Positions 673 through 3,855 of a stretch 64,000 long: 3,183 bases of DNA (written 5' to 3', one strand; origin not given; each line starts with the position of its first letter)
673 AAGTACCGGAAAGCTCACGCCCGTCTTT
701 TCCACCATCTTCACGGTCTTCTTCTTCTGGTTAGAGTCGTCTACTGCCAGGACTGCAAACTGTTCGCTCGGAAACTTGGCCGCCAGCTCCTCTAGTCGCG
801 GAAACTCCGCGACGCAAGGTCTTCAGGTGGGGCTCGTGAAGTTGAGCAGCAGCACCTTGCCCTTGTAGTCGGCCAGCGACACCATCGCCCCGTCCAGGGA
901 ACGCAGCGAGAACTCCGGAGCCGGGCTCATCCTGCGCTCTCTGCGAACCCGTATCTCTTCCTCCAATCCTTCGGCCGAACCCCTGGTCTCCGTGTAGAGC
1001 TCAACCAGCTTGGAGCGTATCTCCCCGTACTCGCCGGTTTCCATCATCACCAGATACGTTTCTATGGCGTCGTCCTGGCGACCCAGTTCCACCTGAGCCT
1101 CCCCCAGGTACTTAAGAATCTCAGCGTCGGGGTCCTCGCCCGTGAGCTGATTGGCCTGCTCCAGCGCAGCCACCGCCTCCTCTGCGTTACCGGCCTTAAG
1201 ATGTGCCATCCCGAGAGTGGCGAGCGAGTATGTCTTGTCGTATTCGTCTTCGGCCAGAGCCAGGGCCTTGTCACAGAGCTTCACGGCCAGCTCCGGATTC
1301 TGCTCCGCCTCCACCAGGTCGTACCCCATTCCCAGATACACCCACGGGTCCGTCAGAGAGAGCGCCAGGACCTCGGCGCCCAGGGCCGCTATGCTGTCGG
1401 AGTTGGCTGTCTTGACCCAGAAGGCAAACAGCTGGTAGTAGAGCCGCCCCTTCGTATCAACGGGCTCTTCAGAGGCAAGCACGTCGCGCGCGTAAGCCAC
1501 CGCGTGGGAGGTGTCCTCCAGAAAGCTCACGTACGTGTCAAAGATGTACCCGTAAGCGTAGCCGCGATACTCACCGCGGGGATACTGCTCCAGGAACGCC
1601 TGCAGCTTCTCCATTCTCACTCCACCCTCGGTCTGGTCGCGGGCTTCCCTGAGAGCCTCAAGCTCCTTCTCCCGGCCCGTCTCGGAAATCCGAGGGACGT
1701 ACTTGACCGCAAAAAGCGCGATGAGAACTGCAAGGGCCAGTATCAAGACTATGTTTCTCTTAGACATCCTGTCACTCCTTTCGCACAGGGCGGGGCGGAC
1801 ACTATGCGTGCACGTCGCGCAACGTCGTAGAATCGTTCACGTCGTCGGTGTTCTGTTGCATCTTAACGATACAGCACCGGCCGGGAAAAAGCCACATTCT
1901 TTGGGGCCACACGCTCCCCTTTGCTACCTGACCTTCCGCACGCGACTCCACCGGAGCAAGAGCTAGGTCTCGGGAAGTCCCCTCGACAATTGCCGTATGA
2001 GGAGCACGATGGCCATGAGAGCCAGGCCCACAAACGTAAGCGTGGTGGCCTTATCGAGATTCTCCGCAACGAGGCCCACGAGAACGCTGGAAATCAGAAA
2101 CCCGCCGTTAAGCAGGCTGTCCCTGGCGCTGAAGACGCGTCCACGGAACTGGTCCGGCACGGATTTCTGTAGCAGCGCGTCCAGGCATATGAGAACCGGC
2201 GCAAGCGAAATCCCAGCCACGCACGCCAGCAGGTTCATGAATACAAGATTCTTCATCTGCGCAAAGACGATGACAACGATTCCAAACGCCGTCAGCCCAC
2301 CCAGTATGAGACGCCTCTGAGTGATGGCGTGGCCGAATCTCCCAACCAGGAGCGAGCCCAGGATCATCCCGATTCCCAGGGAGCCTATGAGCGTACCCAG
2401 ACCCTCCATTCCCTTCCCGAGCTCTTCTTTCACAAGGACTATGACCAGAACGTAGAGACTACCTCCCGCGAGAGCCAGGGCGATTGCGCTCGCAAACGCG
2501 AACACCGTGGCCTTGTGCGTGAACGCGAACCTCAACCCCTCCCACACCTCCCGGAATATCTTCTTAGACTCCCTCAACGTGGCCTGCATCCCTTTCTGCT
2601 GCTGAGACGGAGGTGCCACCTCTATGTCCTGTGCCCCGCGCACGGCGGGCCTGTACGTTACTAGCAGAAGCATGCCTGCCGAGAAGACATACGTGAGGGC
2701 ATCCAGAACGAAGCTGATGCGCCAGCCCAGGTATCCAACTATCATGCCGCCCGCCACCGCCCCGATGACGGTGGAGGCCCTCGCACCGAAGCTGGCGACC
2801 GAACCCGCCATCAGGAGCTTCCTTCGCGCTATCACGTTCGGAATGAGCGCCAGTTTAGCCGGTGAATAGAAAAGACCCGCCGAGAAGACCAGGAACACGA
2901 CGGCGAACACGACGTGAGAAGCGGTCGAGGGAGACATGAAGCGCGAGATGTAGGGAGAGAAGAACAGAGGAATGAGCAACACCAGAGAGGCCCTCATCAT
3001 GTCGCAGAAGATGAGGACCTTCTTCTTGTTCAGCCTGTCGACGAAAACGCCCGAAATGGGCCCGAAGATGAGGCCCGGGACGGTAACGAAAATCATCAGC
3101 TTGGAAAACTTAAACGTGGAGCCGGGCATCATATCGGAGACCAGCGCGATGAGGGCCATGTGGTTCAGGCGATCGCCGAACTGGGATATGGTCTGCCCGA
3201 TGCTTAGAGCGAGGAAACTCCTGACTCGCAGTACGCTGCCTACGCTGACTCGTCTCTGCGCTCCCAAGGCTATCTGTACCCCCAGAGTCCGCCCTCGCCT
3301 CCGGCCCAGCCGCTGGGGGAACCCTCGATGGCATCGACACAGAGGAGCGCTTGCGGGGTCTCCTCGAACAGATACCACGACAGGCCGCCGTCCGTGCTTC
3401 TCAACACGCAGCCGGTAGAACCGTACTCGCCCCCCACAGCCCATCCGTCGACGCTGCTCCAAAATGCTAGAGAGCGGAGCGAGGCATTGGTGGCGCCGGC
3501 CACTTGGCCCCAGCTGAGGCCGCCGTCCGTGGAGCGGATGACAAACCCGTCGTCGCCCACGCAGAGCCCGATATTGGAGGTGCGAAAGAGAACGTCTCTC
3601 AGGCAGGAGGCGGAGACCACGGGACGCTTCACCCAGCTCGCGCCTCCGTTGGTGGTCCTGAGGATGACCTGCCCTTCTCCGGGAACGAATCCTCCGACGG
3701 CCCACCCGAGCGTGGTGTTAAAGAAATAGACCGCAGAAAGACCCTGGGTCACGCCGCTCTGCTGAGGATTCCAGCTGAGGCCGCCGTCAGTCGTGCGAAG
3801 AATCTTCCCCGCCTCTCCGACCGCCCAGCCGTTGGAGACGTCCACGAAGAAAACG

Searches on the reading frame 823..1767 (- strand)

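Call 31: search_protein_families(library=ncbifam, proteins=[window:823-1767:-], max_evalue=0.0001)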
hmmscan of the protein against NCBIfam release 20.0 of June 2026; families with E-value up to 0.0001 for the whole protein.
window:823-1767:- (314 aa): 3 families
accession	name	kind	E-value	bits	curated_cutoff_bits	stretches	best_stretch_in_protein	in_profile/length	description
NF040959.1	MamA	equivalog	2.3e-06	27.2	200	1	133-238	63-162/204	magnetosome protein MamA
NF052415.1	T3SS_chap_SctY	equivalog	1.4e-05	25.6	70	0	170-238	31-100/106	type III secretion apparatus assembly chaperone SctY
TIGR02917.1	PEP_TPR_lipo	equivalog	2.7e-05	22.2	312.2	1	155-236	546-892/899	XrtA/PEP-CTERM system TPR-repeat protein PrsT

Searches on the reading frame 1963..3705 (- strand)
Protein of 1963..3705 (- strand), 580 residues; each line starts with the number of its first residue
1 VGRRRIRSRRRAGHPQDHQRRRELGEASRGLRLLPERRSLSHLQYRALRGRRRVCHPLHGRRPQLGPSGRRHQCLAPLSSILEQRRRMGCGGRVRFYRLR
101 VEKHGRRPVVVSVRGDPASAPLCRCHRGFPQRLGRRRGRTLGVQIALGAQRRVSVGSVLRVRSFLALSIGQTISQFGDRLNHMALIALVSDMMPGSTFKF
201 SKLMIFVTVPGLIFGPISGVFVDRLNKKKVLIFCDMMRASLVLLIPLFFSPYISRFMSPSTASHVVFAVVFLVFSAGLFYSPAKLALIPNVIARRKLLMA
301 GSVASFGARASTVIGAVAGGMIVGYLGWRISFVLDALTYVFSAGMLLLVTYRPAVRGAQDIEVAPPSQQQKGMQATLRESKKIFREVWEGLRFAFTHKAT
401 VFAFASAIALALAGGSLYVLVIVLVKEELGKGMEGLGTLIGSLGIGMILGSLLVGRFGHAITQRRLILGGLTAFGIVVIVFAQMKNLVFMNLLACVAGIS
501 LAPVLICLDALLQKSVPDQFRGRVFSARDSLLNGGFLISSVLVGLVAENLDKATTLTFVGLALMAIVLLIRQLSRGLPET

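Call 31: search_protein_families(library=ncbifam, proteins=[window:1963-3705:-], max_evalue=0.0001)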
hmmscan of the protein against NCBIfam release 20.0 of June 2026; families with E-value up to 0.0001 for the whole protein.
window:1963-3705:- (580 aa): 12 families
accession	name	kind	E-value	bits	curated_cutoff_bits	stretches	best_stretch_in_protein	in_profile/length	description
TIGR00900.1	2A0121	subfamily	3.8e-49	168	319.6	1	164-549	1-362/364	H+ Antiporter protein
NF006386.0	PRK08633.1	equivalog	1.9e-22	78.9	1221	1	158-571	5-405/1147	acyl-[ACP]--phospholipid O-acyltransferase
NF008397.0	PRK11195.1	equivalog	1.7e-17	63.7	297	1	162-515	3-335/414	lysophospholipid transporter LplT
NF007792.0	PRK10489.1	equivalog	1e-16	61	324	1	162-574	17-399/419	enterobactin transporter EntS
NF000245.1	macrolide_MefA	exception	1.6e-11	43.9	675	1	163-570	10-393/405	macrolide efflux MFS transporter Mef(A)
TIGR00880.1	2_A_01_02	superfamily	2.8e-11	43.7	131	2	437-570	1-135/141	multidrug resistance protein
NF012178.0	tet_MFS_V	exception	6.3e-10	38.7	640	1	205-561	50-385/409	tetracycline efflux MFS transporter Tet(V)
NF000246.1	macrolide_MefC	exception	5.4e-08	32.3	870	1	205-570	50-390/407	macrolide efflux MFS transporter Mef(C)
NF000051.1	macrolide_MefB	exception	3.1e-07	29.7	800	1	164-575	11-397/409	macrolide efflux MFS transporter Mef(B)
NF052575.1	MFS_efflux_Tap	equivalog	6e-07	28.8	625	1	195-568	36-387/401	multidrug efflux MFS transporter Tap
TIGR00881.1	2A0104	subfamily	1.7e-06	27.3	407.75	1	421-570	17-167/379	phosphoglycerate transporter protein PgtP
NF005291.0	PRK06814.1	equivalog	7.9e-06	24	1349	1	157-572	6-420/1140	acyl-[ACP]--phospholipid O-acyltransferase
